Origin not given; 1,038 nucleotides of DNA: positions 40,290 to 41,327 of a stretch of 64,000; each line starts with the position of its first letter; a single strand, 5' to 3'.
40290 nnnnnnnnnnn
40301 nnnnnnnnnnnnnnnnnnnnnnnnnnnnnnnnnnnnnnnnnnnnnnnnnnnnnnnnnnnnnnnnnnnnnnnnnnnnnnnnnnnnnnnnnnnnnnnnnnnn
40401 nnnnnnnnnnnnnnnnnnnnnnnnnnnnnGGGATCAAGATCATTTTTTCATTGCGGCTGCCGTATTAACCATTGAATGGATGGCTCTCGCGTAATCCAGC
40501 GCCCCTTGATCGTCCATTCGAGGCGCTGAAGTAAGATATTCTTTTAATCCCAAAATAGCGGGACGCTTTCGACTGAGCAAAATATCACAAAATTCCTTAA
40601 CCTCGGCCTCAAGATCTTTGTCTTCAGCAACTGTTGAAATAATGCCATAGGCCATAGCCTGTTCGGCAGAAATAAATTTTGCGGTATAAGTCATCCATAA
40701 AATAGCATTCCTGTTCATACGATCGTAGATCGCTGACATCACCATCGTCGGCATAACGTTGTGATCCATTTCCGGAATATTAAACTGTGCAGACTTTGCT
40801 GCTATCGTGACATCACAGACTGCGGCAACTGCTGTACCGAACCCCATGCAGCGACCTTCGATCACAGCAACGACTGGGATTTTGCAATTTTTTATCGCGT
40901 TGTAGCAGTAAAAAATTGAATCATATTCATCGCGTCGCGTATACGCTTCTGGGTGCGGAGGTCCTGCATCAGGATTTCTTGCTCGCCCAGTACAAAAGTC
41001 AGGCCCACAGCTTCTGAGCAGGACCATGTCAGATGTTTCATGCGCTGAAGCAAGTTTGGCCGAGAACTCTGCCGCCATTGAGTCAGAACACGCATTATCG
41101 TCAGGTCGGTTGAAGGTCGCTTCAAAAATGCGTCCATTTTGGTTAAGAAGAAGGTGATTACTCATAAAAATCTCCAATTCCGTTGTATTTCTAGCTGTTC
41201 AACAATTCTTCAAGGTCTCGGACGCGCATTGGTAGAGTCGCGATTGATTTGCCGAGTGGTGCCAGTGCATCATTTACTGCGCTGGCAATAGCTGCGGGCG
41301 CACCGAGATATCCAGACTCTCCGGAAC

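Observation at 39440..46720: Molybdenum hydroxylase / crotonase / amidohydrolase-2 operon facing a UbiD decarboxylase: candidate uncharacterised (hetero)aromatic carboxylate pathway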

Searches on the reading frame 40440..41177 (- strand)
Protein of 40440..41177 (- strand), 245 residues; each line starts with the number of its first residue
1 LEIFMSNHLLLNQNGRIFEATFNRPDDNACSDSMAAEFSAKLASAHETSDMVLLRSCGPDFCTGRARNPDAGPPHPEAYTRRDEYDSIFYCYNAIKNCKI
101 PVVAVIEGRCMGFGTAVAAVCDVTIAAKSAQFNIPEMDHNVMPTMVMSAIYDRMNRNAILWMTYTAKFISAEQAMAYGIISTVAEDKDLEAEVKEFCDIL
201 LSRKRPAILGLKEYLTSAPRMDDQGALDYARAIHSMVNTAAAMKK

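Call 3: search_protein_families(library=pfam, proteins=[window:40440-41177:-])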
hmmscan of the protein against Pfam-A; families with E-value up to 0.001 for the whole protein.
window:40440-41177:- (245 aa): 2 families
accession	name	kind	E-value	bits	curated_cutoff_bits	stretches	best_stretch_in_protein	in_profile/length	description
PF00378.25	ECH_1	-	3.5e-26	92.5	27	1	14-237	3-227/251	Enoyl-CoA hydratase/isomerase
PF16113.10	ECH_2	-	3.8e-17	63.2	27.2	1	20-235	4-224/335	Enoyl-CoA hydratase/isomerase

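Call 4: search_protein_families(library=ncbifam, proteins=[window:40440-41177:-])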
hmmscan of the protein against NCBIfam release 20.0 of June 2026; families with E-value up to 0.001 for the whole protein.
window:40440-41177:- (245 aa): 69 families (the best 25 are shown)
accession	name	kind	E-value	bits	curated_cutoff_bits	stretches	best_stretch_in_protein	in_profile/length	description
NF006008.0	PRK08139.1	equivalog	3e-22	79.4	313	1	8-233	12-238/266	enoyl-CoA hydratase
NF051848.1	EnCoAHydtEchA19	equivalog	4.5e-22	78.8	400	1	8-238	1-235/258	enoyl-CoA hydratase EchA19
NF004796.0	PRK06144.1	subfamily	9.1e-22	77.8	272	1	6-202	7-207/262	enoyl-CoA hydratase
NF005675.0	PRK07468.1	equivalog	5.9e-21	75.4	350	1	18-215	16-216/262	crotonase/enoyl-CoA hydratase family protein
NF005498.0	PRK07112.1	equivalog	3.9e-20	72.4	250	1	10-218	10-216/258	enoyl-CoA hydratase/isomerase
NF004795.0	PRK06143.1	subfamily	4.3e-20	72.3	283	1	93-216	96-219/260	enoyl-CoA hydratase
NF006588.0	PRK09120.1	equivalog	8.5e-20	71.1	276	1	15-238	16-244/276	p-hydroxycinnamoyl CoA hydratase/lyase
NF005699.0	PRK07509.1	equivalog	2.3e-19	70.1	249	1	7-223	4-226/267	crotonase/enoyl-CoA hydratase family protein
NF046063.1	oxepin_alt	equivalog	2.3e-19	69.9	300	1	18-231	11-228/254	oxepin-CoA hydrolase, alternative type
NF006699.0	PRK09245.1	subfamily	2.4e-19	69.7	354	1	5-203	1-208/266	crotonase/enoyl-CoA hydratase family protein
NF005925.0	PRK07938.1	equivalog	5.6e-19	68.5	260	1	13-200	8-193/252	enoyl-CoA hydratase family protein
NF006007.0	PRK08138.1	subfamily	7.3e-19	68.1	355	1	19-230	20-230/261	enoyl-CoA hydratase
NF004525.0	PRK05870.1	equivalog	7.7e-19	68.6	285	1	6-220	2-215/249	enoyl-CoA hydratase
NF004517.0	PRK05862.1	equivalog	9.5e-19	67.9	396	1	7-239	4-236/257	enoyl-CoA hydratase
NF004840.0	PRK06190.1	equivalog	2.8e-18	66.5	253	1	7-237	4-235/260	enoyl-CoA hydratase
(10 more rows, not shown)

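Call 13: search_solved_structures(query=window:40440-41177:-, max_evalue=1e-8)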
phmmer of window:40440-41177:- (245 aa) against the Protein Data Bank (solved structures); distinct sequences matched with E-value up to 1e-8: 59.
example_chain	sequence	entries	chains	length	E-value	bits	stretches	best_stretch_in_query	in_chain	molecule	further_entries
3myb_A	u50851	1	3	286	5.3e-15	58.7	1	7-210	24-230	Enoyl-CoA hydratase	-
4k3w_A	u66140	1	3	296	2.1e-14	56.8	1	8-189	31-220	Enoyl-CoA hydratase/isomerase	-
4zu2_A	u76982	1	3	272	2.7e-14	56.4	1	9-227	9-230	Putative isohexenylglutaconyl-CoA hydratase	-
4nnq_A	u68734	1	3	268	1.2e-13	54.3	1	14-217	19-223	Putative enoyl-CoA hydratase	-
5zai_A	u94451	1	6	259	1.4e-13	54.1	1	13-213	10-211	3-hydroxypropionyl-coenzyme A dehydratase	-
5ve2_A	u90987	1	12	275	8.5e-13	51.5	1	5-202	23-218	Enoyl-CoA hydratase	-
4k2n_A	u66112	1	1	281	8.5e-13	51.5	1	5-195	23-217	Enoyl-CoA hydratase/carnithine racemase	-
2ej5_A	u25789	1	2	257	3.1e-12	49.7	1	14-215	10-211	Enoyl-CoA hydratase subunit II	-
4knp_A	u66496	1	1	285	3.6e-12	49.5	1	15-219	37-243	enoyl-CoA hydratase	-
3oc7_A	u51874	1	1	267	3.9e-12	49.4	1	15-219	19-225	Enoyl-CoA hydratase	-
3trr_A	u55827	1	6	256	7.5e-12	48.4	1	5-188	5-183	Probable enoyl-CoA hydratase/isomerase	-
1dci_A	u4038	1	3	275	7.6e-12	48.4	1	82-232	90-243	DIENOYL-COA ISOMERASE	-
5z7r_A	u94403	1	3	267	1e-11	48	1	7-227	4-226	Short-chain-enoyl-CoA hydratase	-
2vx2_A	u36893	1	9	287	1e-11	48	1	53-228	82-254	ENOYL-COA HYDRATASE DOMAIN-CONTAINING PROTEIN 3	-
3p5m_A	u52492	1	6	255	1.5e-11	47.4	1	8-191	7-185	Enoyl-CoA hydratase/isomerase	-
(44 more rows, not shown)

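Call 70: find_homologous_proteins(query=window:40440-41165:-, max_evalue=1e-10)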
Query window:40440-41165:- (241 aa): 681 proteins with E <= 1e-10 among 1084 candidates; the best 120 are listed.
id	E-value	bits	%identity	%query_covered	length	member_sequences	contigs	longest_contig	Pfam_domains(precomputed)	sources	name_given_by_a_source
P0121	9.7e-158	540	99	100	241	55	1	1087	PF00378.26,PF16113.11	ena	-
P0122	7.6e-125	433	78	100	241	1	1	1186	PF00378.26,PF16113.11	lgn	-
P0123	1.6e-124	432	77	100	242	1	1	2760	PF00378.26,PF16113.11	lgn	-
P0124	1.9e-124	432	78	100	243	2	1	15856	PF00378.26,PF16113.11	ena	-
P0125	2.4e-124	431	78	100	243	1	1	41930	PF00378.26,PF16113.11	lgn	-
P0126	4.0e-124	430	76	100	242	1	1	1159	PF00378.26,PF16113.11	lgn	-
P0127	7.0e-123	426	76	100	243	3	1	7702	PF00378.26,PF16113.11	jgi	jgi:enoyl-CoA hydratase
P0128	4.9e-122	424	78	100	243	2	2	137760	PF00378.26,PF16113.11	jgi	jgi:enoyl-CoA hydratase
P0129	6.5e-122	423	75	100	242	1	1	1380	PF00378.26,PF16113.11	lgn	-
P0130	9.0e-122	423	76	100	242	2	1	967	PF00378.26,PF16113.11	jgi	jgi:enoyl-CoA hydratase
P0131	4.3e-121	421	76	100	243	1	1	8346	PF00378.26,PF16113.11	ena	-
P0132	7.7e-121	420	77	100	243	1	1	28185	PF00378.26,PF16113.11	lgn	-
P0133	7.6e-120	416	76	100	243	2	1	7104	PF00378.26,PF16113.11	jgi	jgi:enoyl-CoA hydratase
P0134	1.0e-119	416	76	100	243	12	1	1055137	PF00378.26,PF16113.11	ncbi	-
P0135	2.6e-119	415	75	100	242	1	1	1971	PF00378.26,PF16113.11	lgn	-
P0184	2.5e-110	385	70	100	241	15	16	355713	PF00378.26,PF16113.11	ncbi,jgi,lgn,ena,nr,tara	ncbi:MAG: Carnitinyl-CoA dehydratase [Alphaproteobacteria bacterium MarineAlpha11_Bin1]|nr:MAG: Carn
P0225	3.0e-103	362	66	100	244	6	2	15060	PF00378.26,PF16113.11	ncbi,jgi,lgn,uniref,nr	ncbi:hypothetical protein A9236_09610 [Polynucleobacter sp. QLW-P1DATA-2]|jgi:enoyl-CoA hydratase|un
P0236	1.1e-102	360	66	100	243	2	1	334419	PF00378.26,PF16113.11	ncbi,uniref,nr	ncbi:enoyl-CoA hydratase/isomerase family protein [Piscinibacter koreensis]|uniref:Enoyl-CoA hydrata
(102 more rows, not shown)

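Call 71: find_encoding_contigs(protein=P0236, flank=10000, max_places=1)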
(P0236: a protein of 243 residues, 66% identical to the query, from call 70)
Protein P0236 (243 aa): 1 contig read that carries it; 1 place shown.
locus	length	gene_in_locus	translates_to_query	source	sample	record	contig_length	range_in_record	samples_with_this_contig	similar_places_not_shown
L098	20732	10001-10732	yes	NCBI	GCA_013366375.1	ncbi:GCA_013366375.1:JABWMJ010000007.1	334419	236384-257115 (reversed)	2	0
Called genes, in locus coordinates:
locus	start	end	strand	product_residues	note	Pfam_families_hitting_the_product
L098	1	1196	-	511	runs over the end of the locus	PF00501:AMP-binding, PF13193:AMP-binding_C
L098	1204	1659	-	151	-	PF12172:zf-ChsH2 (weak), PF01796:OB_ChsH2_C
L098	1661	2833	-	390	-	PF00108:Thiolase_N, PF22691:Thiolase_C_1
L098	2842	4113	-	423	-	PF00378:ECH_1, PF16113:ECH_2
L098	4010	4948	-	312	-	PF00126:HTH_1, PF03466:LysR_substrate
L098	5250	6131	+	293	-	PF00941:FAD_binding_5, PF03450:CO_deh_flav_C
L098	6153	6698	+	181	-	PF00111:Fer2, PF01799:Fer2_2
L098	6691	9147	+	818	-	PF01315:Ald_Xan_dh_C, PF02738:MoCoBD_1, PF20256:MoCoBD_2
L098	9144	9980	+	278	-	PF03096:Ndr (weak), PF00561:Abhydrolase_1, PF12146:Hydrolase_4, PF12697:Abhydrolase_6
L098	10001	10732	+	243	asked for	PF00378:ECH_1, PF16113:ECH_2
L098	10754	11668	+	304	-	PF03364:Polyketide_cyc (weak), PF06240:COXG, PF10604:Polyketide_cyc2 (faint)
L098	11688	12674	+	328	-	PF03401:TctC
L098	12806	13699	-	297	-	PF00351:Biopterin_H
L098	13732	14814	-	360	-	PF14696:Glyoxalase_5, PF13669:Glyoxalase_4 (faint), PF00903:Glyoxalase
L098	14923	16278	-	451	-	PF01565:FAD_binding_4, PF02913:FAD-oxidase_C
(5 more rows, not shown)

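Call 72: find_encoding_contigs(protein=P0225, flank=10000, max_places=1)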
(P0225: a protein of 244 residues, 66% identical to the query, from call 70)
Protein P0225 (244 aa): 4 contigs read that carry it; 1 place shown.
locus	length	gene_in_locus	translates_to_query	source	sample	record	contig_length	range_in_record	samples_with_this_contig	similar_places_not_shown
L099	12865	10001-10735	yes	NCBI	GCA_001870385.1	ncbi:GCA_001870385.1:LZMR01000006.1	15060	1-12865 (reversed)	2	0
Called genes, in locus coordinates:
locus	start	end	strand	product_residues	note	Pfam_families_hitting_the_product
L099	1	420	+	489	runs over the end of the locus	PF02661:Fic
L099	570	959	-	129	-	PF01361:Tautomerase (faint)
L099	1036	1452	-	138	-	PF01047:MarR, PF12802:MarR_2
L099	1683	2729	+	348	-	-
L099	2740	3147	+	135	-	-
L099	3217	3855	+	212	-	-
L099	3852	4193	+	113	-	PF13539:Peptidase_M15_4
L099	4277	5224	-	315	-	PF00126:HTH_1, PF03466:LysR_substrate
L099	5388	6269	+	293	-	PF00941:FAD_binding_5, PF03450:CO_deh_flav_C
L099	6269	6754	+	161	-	PF00111:Fer2 (weak), PF01799:Fer2_2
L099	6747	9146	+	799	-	PF01315:Ald_Xan_dh_C, PF02738:MoCoBD_1, PF20256:MoCoBD_2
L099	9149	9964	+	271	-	PF12146:Hydrolase_4, PF00561:Abhydrolase_1, PF12697:Abhydrolase_6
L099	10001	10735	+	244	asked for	PF00378:ECH_1, PF16113:ECH_2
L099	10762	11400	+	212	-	PF06240:COXG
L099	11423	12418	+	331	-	PF03401:TctC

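Call 73: find_encoding_contigs(protein=P0184, flank=10000, max_places=1)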
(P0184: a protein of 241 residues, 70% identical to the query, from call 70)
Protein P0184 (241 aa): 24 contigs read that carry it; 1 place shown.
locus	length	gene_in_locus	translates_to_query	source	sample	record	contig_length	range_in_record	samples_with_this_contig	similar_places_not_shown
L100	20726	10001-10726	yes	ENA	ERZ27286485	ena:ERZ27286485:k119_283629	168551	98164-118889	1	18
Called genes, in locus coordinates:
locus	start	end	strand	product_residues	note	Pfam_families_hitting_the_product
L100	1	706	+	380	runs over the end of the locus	PF01098:FTSW_RODA_SPOVE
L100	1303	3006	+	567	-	PF00890:FAD_binding_2, PF01266:DAO (faint), PF12831:FAD_oxidored (faint)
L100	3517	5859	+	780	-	PF01315:Ald_Xan_dh_C, PF02738:MoCoBD_1, PF20256:MoCoBD_2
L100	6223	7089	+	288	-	PF00941:FAD_binding_5, PF03450:CO_deh_flav_C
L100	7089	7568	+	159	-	PF00111:Fer2, PF13085:Fer2_3 (weak), PF01799:Fer2_2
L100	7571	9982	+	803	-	PF01315:Ald_Xan_dh_C, PF02738:MoCoBD_1, PF20256:MoCoBD_2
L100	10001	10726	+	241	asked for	PF00378:ECH_1, PF16113:ECH_2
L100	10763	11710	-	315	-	PF01370:Epimerase, PF16363:GDP_Man_Dehyd, PF07993:NAD_binding_4 (weak)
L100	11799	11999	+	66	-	-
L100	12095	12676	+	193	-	-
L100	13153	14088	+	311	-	PF01557:FAA_hydrolase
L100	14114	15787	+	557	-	PF02129:Peptidase_S15, PF08530:PepX_C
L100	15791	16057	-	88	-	PF05514:HR_lesion (weak)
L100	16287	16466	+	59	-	-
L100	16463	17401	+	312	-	PF00892:EamA, PF06027:SLC35F (faint), PF00892:EamA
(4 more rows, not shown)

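Call 89: predict_structure(alignment_id=A3)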
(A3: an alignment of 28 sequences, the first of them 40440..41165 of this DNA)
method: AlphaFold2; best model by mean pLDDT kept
length: 241 residues; sequences in the alignment: 28
mean_pLDDT: 85.7   pTM: 0.82
mean pLDDT of the five models: 85.7, 84.8, 83.7, 82.2, 81.2
residues with pLDDT >= 90: 136; 70-90: 66; 50-70: 33; < 50: 6
segments of 3 or more residues with pLDDT < 50: 237-241
pLDDT, mean of each block of 10 residues (from residue 1): 87 96 90 95 97 89 80 70 88 95 93 94 96 75 81 90 95 95 98 97 86 61 61 52 43
secondary structure, 60 per line:
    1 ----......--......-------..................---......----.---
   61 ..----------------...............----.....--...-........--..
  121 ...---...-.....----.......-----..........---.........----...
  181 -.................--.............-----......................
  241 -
elements in order: E5-10 E13-18 H28-43 E47-52 H79-93 E98-102 E105-107 H109-116 E119-123 E127-129 H131-135 H140-146 H152-161 H167-173 E178-180 H182-198 H201-213 H219-240

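Call 92: fold_search(model_id=the predicted structure, library=pdb)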
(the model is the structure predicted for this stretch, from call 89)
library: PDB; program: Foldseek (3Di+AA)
matches with E <= 10: 1943; with E <= 0.001: 1666
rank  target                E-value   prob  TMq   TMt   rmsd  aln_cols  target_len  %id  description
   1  4k3w_B                1.4e-18  1.00  0.79  0.73   7.0       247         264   26  Crystal structure of an enoyl-CoA hydratase/isomerase from Marinobacter aquaeolei (released 2013-04-24)
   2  3myb_B                2.1e-18  1.00  0.83  0.78   5.1       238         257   24  Crystal structure of enoyl-coa hydratase mycobacterium smegmatis (released 2010-06-09)
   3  3myb_A                8.8e-18  1.00  0.83  0.77   5.1       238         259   24  Crystal structure of enoyl-coa hydratase mycobacterium smegmatis (released 2010-06-09)
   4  4k3w_A                1.2e-17  1.00  0.79  0.73   9.1       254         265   25  Crystal structure of an enoyl-CoA hydratase/isomerase from Marinobacter aquaeolei (released 2013-04-24)
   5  4zu2_A                1.4e-17  1.00  0.79  0.74   5.0       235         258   24  Pseudomonas aeruginosa AtuE (released 2015-07-22)
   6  5z7r_A                1.7e-17  1.00  0.81  0.77   8.2       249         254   20  Crystal structure of crotonase from Clostridium acetobutylicum (released 2018-02-14)
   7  2vx2_G                2.4e-17  1.00  0.79  0.76   6.3       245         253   20  Crystal structure of human enoyl Coenzyme A hydratase domain- containing protein 3 (ECHDC3) (released 2008-10-14)
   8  4jvt                  4.7e-17  1.00  0.77  0.72   8.4       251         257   21  Crystal structure of Tfu_1878, a putative enoyl-CoA hydratase fromThermobifida fusca YX in complex with CoA (released 2013-06-19)
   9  2vx2_H                6.4e-17  1.00  0.79  0.75   6.3       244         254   20  Crystal structure of human enoyl Coenzyme A hydratase domain- containing protein 3 (ECHDC3) (released 2008-10-14)
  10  2vx2_E                8.2e-17  1.00  0.78  0.74   6.4       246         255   20  Crystal structure of human enoyl Coenzyme A hydratase domain- containing protein 3 (ECHDC3) (released 2008-10-14)
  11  2vx2_A                1.3e-16  1.00  0.78  0.74   5.3       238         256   20  Crystal structure of human enoyl Coenzyme A hydratase domain- containing protein 3 (ECHDC3) (released 2008-10-14)
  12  2vx2_I                1.3e-16  1.00  0.78  0.74   5.1       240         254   19  Crystal structure of human enoyl Coenzyme A hydratase domain- containing protein 3 (ECHDC3) (released 2008-10-14)
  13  3l3s_I                1.3e-16  1.00  0.78  0.81   6.7       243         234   20  Crystal structure of an enoyl-CoA hydrotase/isomerase family protein from Silicibacter pomeroyi (released 2010-01-05)
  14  2qq3_I                1.5e-16  1.00  0.79  0.75   5.6       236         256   22  Crystal Structure Of Enoyl-CoA Hydrates Subunit I (gk_2039) Other Form From Geobacillus Kaustophilus HTA426 (released 2008-07-29)
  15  3p5m_E                1.7e-16  1.00  0.77  0.74   4.5       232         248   24  Crystal structure of an enoyl-CoA hydratase/isomerase from Mycobacterium avium (released 2010-10-27)
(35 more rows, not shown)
